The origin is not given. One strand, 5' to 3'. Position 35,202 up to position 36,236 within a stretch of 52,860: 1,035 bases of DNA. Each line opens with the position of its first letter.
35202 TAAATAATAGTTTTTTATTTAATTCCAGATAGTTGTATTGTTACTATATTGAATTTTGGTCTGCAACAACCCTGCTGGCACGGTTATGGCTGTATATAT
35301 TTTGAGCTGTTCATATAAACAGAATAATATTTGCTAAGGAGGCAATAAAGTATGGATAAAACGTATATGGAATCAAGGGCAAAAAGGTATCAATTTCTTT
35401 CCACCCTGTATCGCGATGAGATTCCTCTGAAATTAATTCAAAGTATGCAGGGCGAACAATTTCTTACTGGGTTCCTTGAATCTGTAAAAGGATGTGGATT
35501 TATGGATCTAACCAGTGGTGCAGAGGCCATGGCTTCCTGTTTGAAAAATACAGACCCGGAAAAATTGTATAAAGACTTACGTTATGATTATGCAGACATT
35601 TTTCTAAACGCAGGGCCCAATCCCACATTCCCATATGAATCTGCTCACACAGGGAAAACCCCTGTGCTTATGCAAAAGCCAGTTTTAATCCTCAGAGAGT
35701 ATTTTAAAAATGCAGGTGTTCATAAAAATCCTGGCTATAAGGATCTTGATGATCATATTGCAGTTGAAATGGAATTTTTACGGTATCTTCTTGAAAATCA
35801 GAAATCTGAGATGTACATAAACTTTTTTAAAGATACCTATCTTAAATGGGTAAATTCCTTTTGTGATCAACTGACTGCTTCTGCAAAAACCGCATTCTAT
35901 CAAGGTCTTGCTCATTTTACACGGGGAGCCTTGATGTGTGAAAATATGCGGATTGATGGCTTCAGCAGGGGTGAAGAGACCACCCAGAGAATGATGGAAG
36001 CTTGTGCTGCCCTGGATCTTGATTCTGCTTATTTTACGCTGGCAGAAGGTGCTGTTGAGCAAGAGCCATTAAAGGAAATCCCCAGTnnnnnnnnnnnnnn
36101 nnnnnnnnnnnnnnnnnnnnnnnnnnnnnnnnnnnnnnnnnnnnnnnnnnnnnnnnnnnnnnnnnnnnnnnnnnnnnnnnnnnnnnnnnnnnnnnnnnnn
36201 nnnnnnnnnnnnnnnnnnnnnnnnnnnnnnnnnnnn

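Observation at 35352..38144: TorD/DmsD-like maturation chaperone fused in cis to the catalytic subunit it would normally escort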

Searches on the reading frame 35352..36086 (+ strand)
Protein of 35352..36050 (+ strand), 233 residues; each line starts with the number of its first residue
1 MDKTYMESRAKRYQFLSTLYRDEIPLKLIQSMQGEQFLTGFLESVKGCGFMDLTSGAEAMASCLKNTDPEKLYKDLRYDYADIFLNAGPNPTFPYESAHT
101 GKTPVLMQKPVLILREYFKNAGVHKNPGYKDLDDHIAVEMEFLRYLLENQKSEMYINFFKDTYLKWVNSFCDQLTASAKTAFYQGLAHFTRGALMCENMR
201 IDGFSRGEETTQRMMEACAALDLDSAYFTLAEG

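Call 19: search_solved_structures(query=window:35352-36050:+, max_evalue=0.01, show_alignments=2)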
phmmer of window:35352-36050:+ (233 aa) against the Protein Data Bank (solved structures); distinct sequences matched with E-value up to 0.01: 2.
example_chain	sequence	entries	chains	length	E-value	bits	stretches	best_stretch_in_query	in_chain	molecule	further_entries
1n1c_A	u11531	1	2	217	9.9e-10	41.7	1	8-191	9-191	TorA specific chaperone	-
1s9u_A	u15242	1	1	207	0.0093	18.9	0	79-193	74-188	putative component of anaerobic dehydrogenases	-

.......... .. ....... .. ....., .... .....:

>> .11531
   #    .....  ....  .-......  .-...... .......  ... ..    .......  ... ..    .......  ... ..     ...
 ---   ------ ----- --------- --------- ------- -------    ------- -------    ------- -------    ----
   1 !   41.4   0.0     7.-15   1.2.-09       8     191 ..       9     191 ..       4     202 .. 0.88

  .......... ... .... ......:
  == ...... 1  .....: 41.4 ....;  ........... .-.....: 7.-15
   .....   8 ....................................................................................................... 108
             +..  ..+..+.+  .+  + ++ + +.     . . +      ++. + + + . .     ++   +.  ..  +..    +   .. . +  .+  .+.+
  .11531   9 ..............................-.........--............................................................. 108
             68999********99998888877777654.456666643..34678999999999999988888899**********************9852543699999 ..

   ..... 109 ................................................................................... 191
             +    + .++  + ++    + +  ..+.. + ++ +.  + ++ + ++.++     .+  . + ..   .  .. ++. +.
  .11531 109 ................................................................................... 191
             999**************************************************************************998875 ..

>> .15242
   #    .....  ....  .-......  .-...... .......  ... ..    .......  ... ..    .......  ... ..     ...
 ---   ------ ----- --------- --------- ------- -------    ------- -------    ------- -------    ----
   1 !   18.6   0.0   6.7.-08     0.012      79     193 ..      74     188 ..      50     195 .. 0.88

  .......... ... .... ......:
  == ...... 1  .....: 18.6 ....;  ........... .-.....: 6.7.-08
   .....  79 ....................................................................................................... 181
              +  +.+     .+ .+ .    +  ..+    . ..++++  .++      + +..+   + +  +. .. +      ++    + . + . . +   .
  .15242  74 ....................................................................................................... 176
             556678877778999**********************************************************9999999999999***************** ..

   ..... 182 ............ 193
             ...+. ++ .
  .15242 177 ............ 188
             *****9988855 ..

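Call 25: search_protein_representatives(protein=window:35352-36050:+)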
Query: 233 residues. Proteins with E-value up to 0.001 (for the whole library): 1757; up to 1e-10: 175; up to 1e-30: 7. The best 150 are listed.
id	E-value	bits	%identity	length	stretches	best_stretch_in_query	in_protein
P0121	5.0e-57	209.5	83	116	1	51-163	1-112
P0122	2.8e-47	177.6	42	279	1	5-233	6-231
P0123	6.0e-47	176.5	44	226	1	1-194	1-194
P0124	3.1e-43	164.4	38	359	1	8-233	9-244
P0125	8.0e-38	146.7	55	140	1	5-146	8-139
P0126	8.7e-37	143.3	40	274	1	9-201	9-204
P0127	1.4e-36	142.7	40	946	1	6-200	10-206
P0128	1.4e-30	123.1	36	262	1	7-233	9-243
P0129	2.2e-30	122.4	59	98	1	1-97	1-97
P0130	3.2e-28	115.3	40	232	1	10-152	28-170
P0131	6.7e-27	111.0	34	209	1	8-200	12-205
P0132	2.5e-21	92.8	50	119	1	8-105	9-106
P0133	3.3e-20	89.1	48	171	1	55-156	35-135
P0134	3.6e-20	89.0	38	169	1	67-204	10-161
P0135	4.7e-20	88.6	46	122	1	7-118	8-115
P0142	7.4e-18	81.4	32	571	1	4-220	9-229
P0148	6.3e-17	78.4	33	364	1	3-209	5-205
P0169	1.1e-14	71.1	34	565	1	5-205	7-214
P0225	3.9e-12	62.7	32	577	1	4-201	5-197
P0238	7.5e-12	61.8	32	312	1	5-198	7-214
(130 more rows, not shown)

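Call 26: search_protein_families(library=pfam, proteins=[P0127, P0142, P0169, P0225, P0148, P0124, P0238, P0122, P0128, P0123], max_evalue=0.001)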
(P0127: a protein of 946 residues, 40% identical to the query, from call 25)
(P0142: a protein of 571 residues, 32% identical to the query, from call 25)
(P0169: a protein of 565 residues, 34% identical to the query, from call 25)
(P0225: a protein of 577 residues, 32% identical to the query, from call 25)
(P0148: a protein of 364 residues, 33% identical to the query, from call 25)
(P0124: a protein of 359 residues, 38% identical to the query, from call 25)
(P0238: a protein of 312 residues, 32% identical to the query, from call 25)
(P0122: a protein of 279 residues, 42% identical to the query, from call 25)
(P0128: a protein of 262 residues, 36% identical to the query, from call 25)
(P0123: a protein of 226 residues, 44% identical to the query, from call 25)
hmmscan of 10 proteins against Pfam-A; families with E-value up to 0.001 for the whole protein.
P0127 (946 aa): 4 families
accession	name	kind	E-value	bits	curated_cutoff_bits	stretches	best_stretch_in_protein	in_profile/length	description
PF00384.28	Molybdopterin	-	6.1e-42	144.3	24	1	310-713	1-353/353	Molybdopterin oxidoreductase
PF02613.20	Nitrate_red_del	-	1.9e-22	80.2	22.2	1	63-169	15-125/136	Nitrate reductase delta subunit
PF01568.27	Molydop_binding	-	1.4e-16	61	26.8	1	819-936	2-108/110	Molydopterin dinucleotide binding domain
PF04879.21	Molybdop_Fe4S4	-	1.5e-13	50.9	22.7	1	253-307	1-55/55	Molybdopterin oxidoreductase Fe4S4 domain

P0142 (571 aa): 8 families
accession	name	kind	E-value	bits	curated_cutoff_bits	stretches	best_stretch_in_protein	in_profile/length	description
PF02613.20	Nitrate_red_del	-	2e-28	99.6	22.2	1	49-181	2-136/136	Nitrate reductase delta subunit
PF17179.9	Fer4_22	-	2.3e-26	92.9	27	1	449-547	1-95/95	4Fe-4S dicluster domain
PF13187.11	Fer4_9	-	1.7e-05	25.2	27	0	519-546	34-50/52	4Fe-4S dicluster domain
PF00037.32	Fer4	-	3.8e-05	23.7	21.1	0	532-546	7-21/24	4Fe-4S binding domain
PF25160.1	LdpA_Fe-S-bd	-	8.4e-05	22.7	27.6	0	530-546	25-41/49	LdpA Fe-S cluster-binding domain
PF12838.12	Fer4_7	-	0.00011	23.1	27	1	449-547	1-52/52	4Fe-4S dicluster domain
PF12837.12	Fer4_6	-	0.00017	21.8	25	0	530-544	6-20/24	4Fe-4S binding domain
PF13534.11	Fer4_17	-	0.00023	22.1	22.2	0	531-548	44-61/61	4Fe-4S dicluster domain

P0169 (565 aa): 12 families
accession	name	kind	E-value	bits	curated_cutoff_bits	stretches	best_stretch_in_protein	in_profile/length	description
PF02613.20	Nitrate_red_del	-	2e-28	99.6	22.2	1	47-180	3-135/136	Nitrate reductase delta subunit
PF17179.9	Fer4_22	-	5.3e-28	98.2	27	1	447-545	1-95/95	4Fe-4S dicluster domain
PF00037.32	Fer4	-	4.7e-07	29.8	21.1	1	446-460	6-20/24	4Fe-4S binding domain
PF13187.11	Fer4_9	-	1.9e-06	28.2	27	0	517-544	34-50/52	4Fe-4S dicluster domain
PF13237.11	Fer4_10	-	4.9e-06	26.8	25.5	1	445-484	6-40/53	4Fe-4S dicluster domain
PF12797.12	Fer4_2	-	5.2e-06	26.5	24.5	0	446-460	8-22/22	4Fe-4S binding domain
PF12838.12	Fer4_7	-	1.1e-05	26.3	27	0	439-460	29-50/52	4Fe-4S dicluster domain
PF13183.11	Fer4_8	-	1.3e-05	26.1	27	1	446-545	3-68/68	4Fe-4S dicluster domain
PF14697.11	Fer4_21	-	3e-05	24.5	35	1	438-463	31-56/59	4Fe-4S dicluster domain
PF25160.1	LdpA_Fe-S-bd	-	5.1e-05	23.4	27.6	0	443-460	23-40/49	LdpA Fe-S cluster-binding domain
PF13484.11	Fer4_16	-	0.00024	22.3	30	0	430-460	35-65/66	4Fe-4S double cluster binding domain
PF13746.11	Fer4_18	-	0.00024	21.7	27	0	486-546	17-76/114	4Fe-4S dicluster domain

P0225 (577 aa): 11 families
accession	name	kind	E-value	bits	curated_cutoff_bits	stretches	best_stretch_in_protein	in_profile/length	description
PF17179.9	Fer4_22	-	1.1e-28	100.4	27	1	455-553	1-95/95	4Fe-4S dicluster domain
PF02613.20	Nitrate_red_del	-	4.5e-22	79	22.2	1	46-168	8-136/136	Nitrate reductase delta subunit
PF13187.11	Fer4_9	-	2.4e-07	31.1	27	0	537-552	35-50/52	4Fe-4S dicluster domain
PF13237.11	Fer4_10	-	2.2e-06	27.9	25.5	0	538-563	8-22/53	4Fe-4S dicluster domain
PF14697.11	Fer4_21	-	3.4e-06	27.5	35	0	536-557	5-27/59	4Fe-4S dicluster domain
PF00037.32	Fer4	-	1.9e-05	24.7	21.1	0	538-550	7-19/24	4Fe-4S binding domain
PF13183.11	Fer4_8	-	2.8e-05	25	27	0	412-468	14-66/68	4Fe-4S dicluster domain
PF12838.12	Fer4_7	-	3.3e-05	24.7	27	1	455-552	1-51/52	4Fe-4S dicluster domain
PF13534.11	Fer4_17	-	3.7e-05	24.6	22.2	0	537-554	44-61/61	4Fe-4S dicluster domain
PF12797.12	Fer4_2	-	0.00039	20.7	24.5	0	453-468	7-22/22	4Fe-4S binding domain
PF13746.11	Fer4_18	-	0.0006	20.4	27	0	535-557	57-79/114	4Fe-4S dicluster domain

P0148 (364 aa): 1 family
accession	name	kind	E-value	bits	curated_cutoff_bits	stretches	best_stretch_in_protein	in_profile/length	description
PF02613.20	Nitrate_red_del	-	1.3e-22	80.8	22.2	1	48-167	10-135/136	Nitrate reductase delta subunit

P0124 (359 aa): 1 family
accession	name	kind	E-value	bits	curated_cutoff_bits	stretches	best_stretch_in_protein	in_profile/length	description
PF02613.20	Nitrate_red_del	-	2.6e-29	102.5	22.2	1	56-176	6-136/136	Nitrate reductase delta subunit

P0238 (312 aa): 1 family
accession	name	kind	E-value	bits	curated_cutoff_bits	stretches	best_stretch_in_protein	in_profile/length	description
PF02613.20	Nitrate_red_del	-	1.5e-28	100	22.2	1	53-187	7-135/136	Nitrate reductase delta subunit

P0122 (279 aa): 1 family
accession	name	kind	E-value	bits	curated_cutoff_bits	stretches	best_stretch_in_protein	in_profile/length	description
PF02613.20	Nitrate_red_del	-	1.5e-26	93.5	22.2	1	55-171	9-135/136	Nitrate reductase delta subunit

P0128 (262 aa): 1 family
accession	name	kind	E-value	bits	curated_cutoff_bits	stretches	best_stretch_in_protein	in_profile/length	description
PF02613.20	Nitrate_red_del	-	5.8e-26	91.6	22.2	1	53-181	6-136/136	Nitrate reductase delta subunit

P0123 (226 aa): 1 family
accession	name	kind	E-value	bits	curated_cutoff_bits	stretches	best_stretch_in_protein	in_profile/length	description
PF02613.20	Nitrate_red_del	-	1.6e-19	70.7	22.2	1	54-172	9-136/136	Nitrate reductase delta subunit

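Call 41: find_encoding_contigs(protein=P0123, flank=5000, max_places=2)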
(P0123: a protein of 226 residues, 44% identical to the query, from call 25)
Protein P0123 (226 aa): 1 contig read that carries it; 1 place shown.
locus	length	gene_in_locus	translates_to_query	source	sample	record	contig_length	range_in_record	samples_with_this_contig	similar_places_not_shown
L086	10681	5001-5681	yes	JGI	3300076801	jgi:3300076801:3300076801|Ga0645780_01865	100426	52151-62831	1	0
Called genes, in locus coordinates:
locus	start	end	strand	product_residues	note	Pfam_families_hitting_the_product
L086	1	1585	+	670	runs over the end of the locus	PF11845:Tll0287-like, PF00989:PAS (weak), PF13188:PAS_8 (weak), PF13426:PAS_9, PF02518:HATPase_c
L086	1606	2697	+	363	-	PF00072:Response_reg, PF02518:HATPase_c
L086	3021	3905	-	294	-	PF09924:LPG_synthase_C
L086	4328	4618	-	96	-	-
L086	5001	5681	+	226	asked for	PF02613:Nitrate_red_del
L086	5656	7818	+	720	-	PF04879:Molybdop_Fe4S4, PF00384:Molybdopterin, PF01568:Molydop_binding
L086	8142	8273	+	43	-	-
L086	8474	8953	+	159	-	-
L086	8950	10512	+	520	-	PF00989:PAS (weak), PF13188:PAS_8 (weak), PF13426:PAS_9, PF00512:HisKA, PF02518:HATPase_c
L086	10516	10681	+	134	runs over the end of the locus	PF00072:Response_reg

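Call 43: find_encoding_contigs(protein=P0126, flank=5000, max_places=2)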
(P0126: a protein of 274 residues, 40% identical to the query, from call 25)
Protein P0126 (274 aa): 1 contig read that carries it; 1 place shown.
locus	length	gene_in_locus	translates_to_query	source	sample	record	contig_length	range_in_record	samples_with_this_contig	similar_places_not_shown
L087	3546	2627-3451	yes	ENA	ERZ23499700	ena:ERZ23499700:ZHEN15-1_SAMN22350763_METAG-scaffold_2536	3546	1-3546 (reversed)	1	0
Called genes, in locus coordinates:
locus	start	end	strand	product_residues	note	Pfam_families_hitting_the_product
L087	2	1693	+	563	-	?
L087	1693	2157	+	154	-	PF02367:TsaE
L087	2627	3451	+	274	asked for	PF02613:Nitrate_red_del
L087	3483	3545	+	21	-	?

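Call 44: find_encoding_contigs(protein=P0131, flank=5000, max_places=2)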
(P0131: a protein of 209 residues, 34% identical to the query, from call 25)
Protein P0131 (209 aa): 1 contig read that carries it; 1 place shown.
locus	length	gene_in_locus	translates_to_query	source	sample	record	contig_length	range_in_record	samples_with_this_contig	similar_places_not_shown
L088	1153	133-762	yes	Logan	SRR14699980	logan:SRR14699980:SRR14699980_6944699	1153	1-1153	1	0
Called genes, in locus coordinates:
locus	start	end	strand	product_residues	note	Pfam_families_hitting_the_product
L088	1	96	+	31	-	?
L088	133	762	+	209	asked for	PF02613:Nitrate_red_del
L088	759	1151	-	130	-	?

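Call 51: find_encoding_contigs(protein=P0142, flank=6000, max_places=2)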
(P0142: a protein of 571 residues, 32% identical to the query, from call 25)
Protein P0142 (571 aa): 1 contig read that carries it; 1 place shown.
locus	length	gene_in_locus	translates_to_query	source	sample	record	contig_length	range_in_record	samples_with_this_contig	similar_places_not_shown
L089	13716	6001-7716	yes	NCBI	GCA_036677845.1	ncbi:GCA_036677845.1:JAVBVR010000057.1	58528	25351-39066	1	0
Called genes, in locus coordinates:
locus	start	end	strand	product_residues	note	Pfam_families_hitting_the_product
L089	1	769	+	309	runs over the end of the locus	PF02737:3HCDH_N, PF00725:3HCDH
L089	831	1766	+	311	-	PF04199:Cyclase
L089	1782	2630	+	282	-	PF05853:BKACE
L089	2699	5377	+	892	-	PF04879:Molybdop_Fe4S4, PF00384:Molybdopterin, PF01568:Molydop_binding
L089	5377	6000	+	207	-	PF12837:Fer4_6 (faint), PF13187:Fer4_9 (faint), PF13237:Fer4_10 (faint), PF12838:Fer4_7 (weak), PF13247:Fer4_11, PF00037:Fer4 (weak)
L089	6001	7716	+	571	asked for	PF02613:Nitrate_red_del, PF13187:Fer4_9 (faint), PF12838:Fer4_7 (weak), PF17179:Fer4_22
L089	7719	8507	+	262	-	PF00175:NAD_binding_1, PF10418:DHODB_Fe-S_bind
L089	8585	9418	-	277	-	PF00376:MerR, PF13411:MerR_1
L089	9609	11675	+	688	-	PF13510:Fer2_4, PF10588:NADH-G_4Fe-4S_3, PF12838:Fer4_7, PF13187:Fer4_9, PF13237:Fer4_10, PF22117:Fer4_Nqo3, PF14691:Fer4_20, PF01266:DAO, +14 more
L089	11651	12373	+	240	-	PF12838:Fer4_7 (faint), PF10589:NADH_4Fe-4S, PF12797:Fer4_2 (faint), PF12837:Fer4_6 (faint), PF00037:Fer4, PF13187:Fer4_9 (weak)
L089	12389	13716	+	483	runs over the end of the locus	PF00070:Pyr_redox (faint), PF00890:FAD_binding_2, PF01266:DAO, PF01946:Thi4 (weak), PF03486:HI0933_like, PF07992:Pyr_redox_2, PF12831:FAD_oxidored, PF13450:NAD_binding_8, +4 more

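Call 58: predict_structure(alignment_id=A2)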
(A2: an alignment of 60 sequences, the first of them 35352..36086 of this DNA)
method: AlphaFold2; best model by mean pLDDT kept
length: 245 residues; sequences in the alignment: 60
mean_pLDDT: 90.4   pTM: 0.89
mean pLDDT of the five models: 90.4, 88.3, 88.0, 85.8, 85.0
residues with pLDDT >= 90: 170; 70-90: 65; 50-70: 10; < 50: 0
segments of 3 or more residues with pLDDT < 50: none
pLDDT, mean of each block of 10 residues (from residue 1): 86 97 96 96 89 94 94 96 82 86 67 92 94 94 97 96 94 94 97 92 81 87 94 80 72
secondary structure, 60 per line:
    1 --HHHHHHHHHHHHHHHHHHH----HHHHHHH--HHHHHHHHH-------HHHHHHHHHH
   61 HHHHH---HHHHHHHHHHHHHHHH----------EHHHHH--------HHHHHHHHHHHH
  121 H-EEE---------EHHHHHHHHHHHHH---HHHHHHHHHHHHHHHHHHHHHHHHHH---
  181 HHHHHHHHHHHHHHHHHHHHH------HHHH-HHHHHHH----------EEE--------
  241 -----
elements in order: H3-21 H26-32 H35-43 H51-65 H69-84 H96-100 H109-121 E123-125 H136-148 H152-177 H181-201 H208-211 H213-219 E230-232

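Call 61: fold_search(model_id=the predicted structure, library=pdb)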
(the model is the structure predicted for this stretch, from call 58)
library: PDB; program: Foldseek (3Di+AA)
matches with E <= 10: 501; with E <= 0.001: 7
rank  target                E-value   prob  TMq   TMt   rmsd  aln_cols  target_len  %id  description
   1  9m26_D                4.5e-06  1.00  0.57  0.76   4.5       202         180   19  Crystal structure of Enterobacter cloacae YcdY, a member of the redox enzyme maturation protein family (released 2025-06-18)
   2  9m26_C                1.0e-05  1.00  0.58  0.77   4.4       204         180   18  Crystal structure of Enterobacter cloacae YcdY, a member of the redox enzyme maturation protein family (released 2025-06-18)
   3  9m26_A                1.6e-05  1.00  0.56  0.71   5.2       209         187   19  Crystal structure of Enterobacter cloacae YcdY, a member of the redox enzyme maturation protein family (released 2025-06-18)
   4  1s9u                  4.5e-05  1.00  0.55  0.66   5.0       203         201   17  Atomic structure of a putative anaerobic dehydrogenase component (released 2004-06-08)
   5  3efp_B                3.8e-04  1.00  0.52  0.60   6.5       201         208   15  Crystal structure of the Escherichia coli twin arginine leader peptide binding protein DmsD in a monomeric form (released 2009-04-07)
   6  3efp_A                5.8e-04  1.00  0.58  0.68   3.8       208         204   16  Crystal structure of the Escherichia coli twin arginine leader peptide binding protein DmsD in a monomeric form (released 2009-04-07)
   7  3cw0_A                7.0e-04  1.00  0.61  0.72   3.5       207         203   14  E.coli DmsD (released 2009-04-28)
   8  2o9x                  1.9e-03  1.00  0.39  0.56   6.2       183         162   22  Crystal Structure Of A Putative Redox Enzyme Maturation Protein From Archaeoglobus Fulgidus (released 2007-01-16)
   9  8qae_A                4.9e-02  0.18  0.15  0.17  19.9       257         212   11  X-ray crystal structure of a de novo designed single-chain antiparallel 6-helix alpha-helical barrel, sc-apCC-6-SLLA (released 2024-07-03)
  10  8d9p                  2.5e-01  0.13  0.15  0.18  18.0       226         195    9  De Novo Photosynthetic Reaction Center Protein Equipped with Heme B and Mn(II) cations (released 2022-09-28)
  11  2bb6_A                2.7e-01  0.14  0.19  0.14  22.1       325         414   14  Structure of Cobalamin-complexed Bovine Transcobalamin in Monoclinic Crystal Form (released 2006-04-04)
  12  2xol_A                2.9e-01  0.93  0.39  0.53   8.3       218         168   14  High resolution structure of TtrD from Archaeoglobus fulgidus (released 2011-09-07)
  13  8thi_A                3.4e-01  0.08  0.16  0.09  19.5       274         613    8  Cryo-EM structure of the Tripartite ATP-independent Periplasmic (TRAP) transporter SiaQM from Haemophilus influenzae ( (released 2023-11-22)
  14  5bun_C                5.2e-01  0.07  0.15  0.10  28.8       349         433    9  Crystal structure of an antigenic outer membrane protein ST50 from Salmonella Typhi (released 2015-12-23)
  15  9f9b                  6.3e-01  0.06  0.15  0.16  17.0       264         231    9  Laser excitation effects on BR: reprocessed dark dataset recorded from Nango et al. (released 2025-01-22)
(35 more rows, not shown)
